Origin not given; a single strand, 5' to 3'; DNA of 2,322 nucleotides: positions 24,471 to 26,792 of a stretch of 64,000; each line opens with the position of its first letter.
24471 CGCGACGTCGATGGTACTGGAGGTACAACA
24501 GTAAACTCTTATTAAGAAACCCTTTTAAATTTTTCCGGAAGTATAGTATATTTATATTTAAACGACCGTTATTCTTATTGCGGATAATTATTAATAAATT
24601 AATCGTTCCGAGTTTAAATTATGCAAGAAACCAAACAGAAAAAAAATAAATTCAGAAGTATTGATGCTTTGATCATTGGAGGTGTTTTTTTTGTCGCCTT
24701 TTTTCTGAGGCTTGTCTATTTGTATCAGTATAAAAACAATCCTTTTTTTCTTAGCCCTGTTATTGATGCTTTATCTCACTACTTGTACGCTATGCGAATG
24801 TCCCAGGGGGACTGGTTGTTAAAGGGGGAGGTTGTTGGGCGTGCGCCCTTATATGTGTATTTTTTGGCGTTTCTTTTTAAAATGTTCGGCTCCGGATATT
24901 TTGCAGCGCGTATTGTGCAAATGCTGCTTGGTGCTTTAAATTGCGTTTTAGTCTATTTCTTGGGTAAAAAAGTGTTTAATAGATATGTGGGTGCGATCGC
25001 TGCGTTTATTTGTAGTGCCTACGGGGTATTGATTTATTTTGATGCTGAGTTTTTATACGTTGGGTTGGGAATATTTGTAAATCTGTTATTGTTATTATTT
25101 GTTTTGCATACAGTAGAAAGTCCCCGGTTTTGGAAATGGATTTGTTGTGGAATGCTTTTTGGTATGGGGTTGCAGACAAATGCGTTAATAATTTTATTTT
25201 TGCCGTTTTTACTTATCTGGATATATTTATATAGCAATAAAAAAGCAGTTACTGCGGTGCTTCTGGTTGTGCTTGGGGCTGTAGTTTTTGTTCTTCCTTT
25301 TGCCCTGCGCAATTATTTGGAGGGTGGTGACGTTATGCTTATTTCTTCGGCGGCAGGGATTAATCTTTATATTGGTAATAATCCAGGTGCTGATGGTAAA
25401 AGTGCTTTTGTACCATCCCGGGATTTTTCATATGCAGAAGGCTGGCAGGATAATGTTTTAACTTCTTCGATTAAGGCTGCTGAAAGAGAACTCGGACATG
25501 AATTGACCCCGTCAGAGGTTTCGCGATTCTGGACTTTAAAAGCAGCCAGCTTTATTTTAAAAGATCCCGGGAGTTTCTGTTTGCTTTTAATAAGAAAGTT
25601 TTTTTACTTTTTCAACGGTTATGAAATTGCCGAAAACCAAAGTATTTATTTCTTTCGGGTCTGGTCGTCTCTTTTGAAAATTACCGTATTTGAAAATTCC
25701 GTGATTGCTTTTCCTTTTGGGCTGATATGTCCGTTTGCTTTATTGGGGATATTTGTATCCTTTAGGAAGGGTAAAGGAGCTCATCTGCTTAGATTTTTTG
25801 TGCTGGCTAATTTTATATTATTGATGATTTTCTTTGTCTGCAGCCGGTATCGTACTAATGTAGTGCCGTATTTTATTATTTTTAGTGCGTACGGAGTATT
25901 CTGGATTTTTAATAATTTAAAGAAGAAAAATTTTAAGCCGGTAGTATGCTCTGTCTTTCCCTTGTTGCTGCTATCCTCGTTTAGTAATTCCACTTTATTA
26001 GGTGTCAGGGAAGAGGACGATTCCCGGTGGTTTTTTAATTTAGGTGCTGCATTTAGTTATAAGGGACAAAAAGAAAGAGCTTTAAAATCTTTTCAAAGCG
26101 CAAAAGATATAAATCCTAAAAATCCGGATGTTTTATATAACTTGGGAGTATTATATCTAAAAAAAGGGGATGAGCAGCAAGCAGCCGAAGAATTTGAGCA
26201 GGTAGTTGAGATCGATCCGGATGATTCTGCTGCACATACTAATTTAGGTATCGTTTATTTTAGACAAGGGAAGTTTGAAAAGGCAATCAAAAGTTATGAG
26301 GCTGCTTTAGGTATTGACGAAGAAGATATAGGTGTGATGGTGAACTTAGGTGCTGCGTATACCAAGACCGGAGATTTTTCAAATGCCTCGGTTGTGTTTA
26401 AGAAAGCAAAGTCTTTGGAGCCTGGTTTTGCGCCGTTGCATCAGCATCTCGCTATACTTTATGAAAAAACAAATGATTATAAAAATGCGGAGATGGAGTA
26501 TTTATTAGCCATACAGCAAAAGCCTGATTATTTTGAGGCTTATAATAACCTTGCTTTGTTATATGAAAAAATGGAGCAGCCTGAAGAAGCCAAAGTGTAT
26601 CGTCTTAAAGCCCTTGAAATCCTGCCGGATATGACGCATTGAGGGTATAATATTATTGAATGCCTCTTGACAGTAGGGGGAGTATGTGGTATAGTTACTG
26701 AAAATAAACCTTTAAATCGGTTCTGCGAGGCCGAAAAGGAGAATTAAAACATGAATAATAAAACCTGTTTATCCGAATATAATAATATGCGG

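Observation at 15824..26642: An ~11-kb cluster of four B12-binding radical SAM enzymes with an Arn-like glycolipid module and an FAD oxidoreductase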

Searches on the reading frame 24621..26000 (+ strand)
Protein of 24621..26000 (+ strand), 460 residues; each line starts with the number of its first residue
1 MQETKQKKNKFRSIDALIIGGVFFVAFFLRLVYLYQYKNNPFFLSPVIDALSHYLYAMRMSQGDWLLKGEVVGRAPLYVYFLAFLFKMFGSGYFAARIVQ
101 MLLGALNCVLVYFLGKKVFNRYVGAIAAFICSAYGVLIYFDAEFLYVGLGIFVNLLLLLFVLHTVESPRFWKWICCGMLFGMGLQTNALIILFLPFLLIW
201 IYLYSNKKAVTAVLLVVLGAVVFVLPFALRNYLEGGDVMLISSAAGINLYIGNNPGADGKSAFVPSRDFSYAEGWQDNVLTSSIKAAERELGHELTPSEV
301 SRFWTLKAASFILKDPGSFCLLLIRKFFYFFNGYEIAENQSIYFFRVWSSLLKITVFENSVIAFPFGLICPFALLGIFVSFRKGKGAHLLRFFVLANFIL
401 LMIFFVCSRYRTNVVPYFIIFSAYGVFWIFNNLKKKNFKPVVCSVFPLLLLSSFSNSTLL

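Call 74: search_protein_families(library=ncbifam, proteins=[window:24621-26000:+], max_evalue=0.01)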
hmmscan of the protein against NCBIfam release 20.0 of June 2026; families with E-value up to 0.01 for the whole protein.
window:24621-26000:+ (460 aa): 1 family
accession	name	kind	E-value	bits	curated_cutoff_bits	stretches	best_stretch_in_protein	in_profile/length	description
NF009784.2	PRK13279.1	equivalog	1.8e-05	23.6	567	1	87-229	74-224/539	lipid IV(A) 4-amino-4-deoxy-L-arabinosyltransferase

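Call 75: search_protein_families(library=pfam, proteins=[window:24621-26000:+], max_evalue=1)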
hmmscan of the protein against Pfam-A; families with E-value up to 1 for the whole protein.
window:24621-26000:+ (460 aa): 1 family
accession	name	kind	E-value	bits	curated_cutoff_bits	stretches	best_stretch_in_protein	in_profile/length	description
PF13231.12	PMT_2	-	2.4e-12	47.8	26.1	1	74-226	2-156/160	Dolichyl-phosphate-mannose-protein mannosyltransferase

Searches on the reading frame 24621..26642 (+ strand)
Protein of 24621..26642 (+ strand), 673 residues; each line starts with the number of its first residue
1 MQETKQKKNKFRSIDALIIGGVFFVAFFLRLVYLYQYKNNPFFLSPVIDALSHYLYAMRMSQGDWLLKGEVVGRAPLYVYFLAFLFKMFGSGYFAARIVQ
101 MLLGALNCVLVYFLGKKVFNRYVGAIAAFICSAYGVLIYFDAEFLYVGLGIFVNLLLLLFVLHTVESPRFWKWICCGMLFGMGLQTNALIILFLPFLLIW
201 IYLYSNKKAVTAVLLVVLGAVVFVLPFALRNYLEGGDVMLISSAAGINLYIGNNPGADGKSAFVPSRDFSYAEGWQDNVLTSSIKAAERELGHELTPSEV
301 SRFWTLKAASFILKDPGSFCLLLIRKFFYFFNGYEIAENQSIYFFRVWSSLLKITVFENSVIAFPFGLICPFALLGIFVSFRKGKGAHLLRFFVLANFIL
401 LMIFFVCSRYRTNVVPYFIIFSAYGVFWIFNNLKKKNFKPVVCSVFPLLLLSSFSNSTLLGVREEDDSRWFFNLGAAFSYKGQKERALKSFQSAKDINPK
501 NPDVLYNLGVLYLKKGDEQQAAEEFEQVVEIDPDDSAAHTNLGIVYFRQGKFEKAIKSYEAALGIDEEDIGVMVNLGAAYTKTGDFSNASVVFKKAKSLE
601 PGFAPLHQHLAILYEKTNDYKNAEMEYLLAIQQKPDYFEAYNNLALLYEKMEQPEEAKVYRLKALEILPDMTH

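Call 4: search_protein_families(library=pfam, proteins=[window:24621-26642:+], max_evalue=0.01)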
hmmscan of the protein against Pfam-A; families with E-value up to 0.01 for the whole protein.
window:24621-26642:+ (673 aa): 28 families (the best 25 are shown)
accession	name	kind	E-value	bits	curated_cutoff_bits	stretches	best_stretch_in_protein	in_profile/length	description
PF00515.34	TPR_1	-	9.1e-41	136.5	27.8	5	537-568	2-33/34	Tetratricopeptide repeat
PF13181.12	TPR_8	-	1e-35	119.3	25.7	3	503-535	2-34/34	Tetratricopeptide repeat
PF07719.23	TPR_2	-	6.7e-35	116.8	27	3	502-535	1-34/34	Tetratricopeptide repeat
PF13414.12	TPR_11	-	2.7e-31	107.4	26.8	4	477-516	3-42/42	TPR repeat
PF13431.12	TPR_17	-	8.9e-28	94.7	24.4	3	525-556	2-33/34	Tetratricopeptide repeat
PF14559.12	TPR_19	-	2.1e-22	79.7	25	2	485-539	8-62/68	Tetratricopeptide repeat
PF13424.12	TPR_12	-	1.2e-21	77.1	30.1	2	537-596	4-71/77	Tetratricopeptide repeat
PF13176.12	TPR_7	-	8.6e-20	69.5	27.9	1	538-568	1-31/36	Tetratricopeptide repeat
PF13432.12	TPR_16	-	4.4e-17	62.6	32.7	2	506-568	1-63/65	Tetratricopeptide repeat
PF13428.12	TPR_14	-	2.5e-16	59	23.5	1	502-543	1-42/44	Tetratricopeptide repeat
PF13174.12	TPR_6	-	1.6e-14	53.9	26.3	1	503-534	1-32/33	Tetratricopeptide repeat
PF13374.12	TPR_10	-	9.9e-13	48.1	27.5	0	640-667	4-31/42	Tetratricopeptide repeat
PF13231.12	PMT_2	-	4.7e-12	46.8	26.1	1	74-226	2-156/160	Dolichyl-phosphate-mannose-protein mannosyltransferase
PF23914.1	TPR_CcmH_CycH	-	4.8e-12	46.4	42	1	463-563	46-148/158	Cytochrome c-type biogenesis protein H TPR domain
PF13371.12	TPR_9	-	4.2e-11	43.2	35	1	483-539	10-66/73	Tetratricopeptide repeat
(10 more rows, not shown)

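Call 5: search_protein_families(library=ncbifam, proteins=[window:24621-26642:+], max_evalue=0.01)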
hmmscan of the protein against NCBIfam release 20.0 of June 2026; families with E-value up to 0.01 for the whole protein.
window:24621-26642:+ (673 aa): 40 families (the best 25 are shown)
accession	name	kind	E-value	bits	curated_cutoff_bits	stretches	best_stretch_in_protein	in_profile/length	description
NF040959.1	MamA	equivalog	2.9e-32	111.8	200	2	464-570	67-173/204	magnetosome protein MamA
TIGR02917.1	PEP_TPR_lipo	equivalog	2.5e-29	101.8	312.2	2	463-605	358-500/899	XrtA/PEP-CTERM system TPR-repeat protein PrsT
NF033762.1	social_mot_Tgl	equivalog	4.6e-25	88.4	225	2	455-658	18-224/252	social motility TPR repeat lipoprotein Tgl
TIGR02521.1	type_IV_pilW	equivalog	2.7e-24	86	154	2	507-598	36-127/234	type IV pilus biogenesis/stability protein PilW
NF002725.1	PRK02603.1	equivalog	6.2e-18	65.4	143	2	454-526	58-130/173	photosystem I assembly protein Ycf3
TIGR02552.1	LcrH_SycD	equivalog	9.3e-18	64.3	104.8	2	460-537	44-121/136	SycD/LcrH family type III secretion system chaperone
NF047507.1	TPR_BatC_Lepto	exception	1.7e-17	63.6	175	2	465-542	55-136/214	TPR repeat-containing protein BatC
NF033758.1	gliding_GltE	equivalog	8.6e-15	54.6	225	3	562-658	214-310/411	adventurous gliding motility TPR repeat lipoprotein GltE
NF033920.0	C39_PA2778_fam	equivalog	1.9e-13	50.4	150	2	477-564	165-252/255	PA2778 family cysteine peptidase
NF047558.1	TPR_END_plus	domain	1.1e-12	47.6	32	0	505-534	2-31/56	TPR end-of-group domain-containing protein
NF008391.2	PRK11189.1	equivalog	2.7e-12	46.8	250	1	463-567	60-164/297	lipoprotein NlpI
NF047371.1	FlcA_CTERM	equivalog_domain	2.9e-12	45.8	300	1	473-564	443-535/646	periplasmic flagellar collar protein FlcA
TIGR00990.1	3a0801s09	subfamily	2.3e-10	39.7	757.25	1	481-555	378-452/615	mitochondrial import receptor subunit TOM70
NF052243.1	T4PFormProtSgmX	equivalog_domain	2.4e-10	39.3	1800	2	478-531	13-66/1065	type IV pili formation protein SgmX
NF040561.1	PrimPol_Msp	equivalog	4.1e-09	35.5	200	2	547-654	2-103/515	CRISPR-associated primase-polymerase type A1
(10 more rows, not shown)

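Call 19: search_solved_structures(query=window:24621-26642:+, max_evalue=0.01)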
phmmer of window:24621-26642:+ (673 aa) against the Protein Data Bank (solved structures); distinct sequences matched with E-value up to 0.01: 215 (the best 60 are shown).
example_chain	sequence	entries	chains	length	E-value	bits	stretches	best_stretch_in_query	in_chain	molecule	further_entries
9qhb_A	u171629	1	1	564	1.7e-144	485.9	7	471-604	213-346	Engineered tetratricopeptide repeat protein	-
8bu0_A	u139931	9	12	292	4e-59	203.8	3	471-602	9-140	Consensus tetratricopeptide repeat protein | Crystal structure of an 8-repeat consensus TPR superhelix with Zinc. | Monomer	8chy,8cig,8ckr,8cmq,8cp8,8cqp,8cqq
9qhc_A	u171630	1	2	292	7.8e-56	193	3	471-602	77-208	Engineered tetratricopeptide repeat protein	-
7ntf_A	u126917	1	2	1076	3.8e-40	141.1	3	471-646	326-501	Isoform 1 of UDP-N-acetylglucosamine--peptide N-acetylglucosaminyltransferase 110 kDa subu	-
7yea_A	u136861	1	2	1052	1.9e-39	138.8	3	473-646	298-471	UDP-N-acetylglucosamine--peptide N-acetylglucosaminyltransferase 110 kDa subunit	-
7yeh_B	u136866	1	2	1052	2.1e-39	138.7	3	473-646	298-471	UDP-N-acetylglucosamine--peptide N-acetylglucosaminyltransferase 110 kDa subunit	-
1w3b_A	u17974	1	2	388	1.5e-32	116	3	471-656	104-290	UDP-N-ACETYLGLUCOSAMINE--PEPTIDE N-ACETYLGLUCOSAMINYLTRANSFERASE 110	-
6eou_A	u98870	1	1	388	1.5e-31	112.7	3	471-656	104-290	UDP-N-acetylglucosamine--peptide N-acetylglucosaminyltransferase 110 kDa subunit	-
7obi_A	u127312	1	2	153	3.2e-31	111.6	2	491-584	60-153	CTPR-rv4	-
6xt9_D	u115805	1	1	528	4.4e-31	111.2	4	473-660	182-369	Bardet-Biedl syndrome 4 protein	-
7y4i_A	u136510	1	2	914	1e-26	96.8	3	486-659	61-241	Probable UDP-N-acetylglucosamine--peptide N-acetylglucosaminyltransferase SPINDLY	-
8dtf_A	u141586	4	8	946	1.2e-26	96.5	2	486-659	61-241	Probable UDP-N-acetylglucosamine--peptide N-acetylglucosaminyltransferase SPINDLY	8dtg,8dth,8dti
8ch0_A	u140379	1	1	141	7.3e-25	90.6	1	470-601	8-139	Consensus tetratricopeptide repeat protein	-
2fo7_A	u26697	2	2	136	9.1e-25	90.3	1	471-601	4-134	SYNTHETIC CONSENSUS TPR PROTEIN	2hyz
1na0_A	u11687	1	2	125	1.7e-20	76.2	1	470-583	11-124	designed protein CTPR3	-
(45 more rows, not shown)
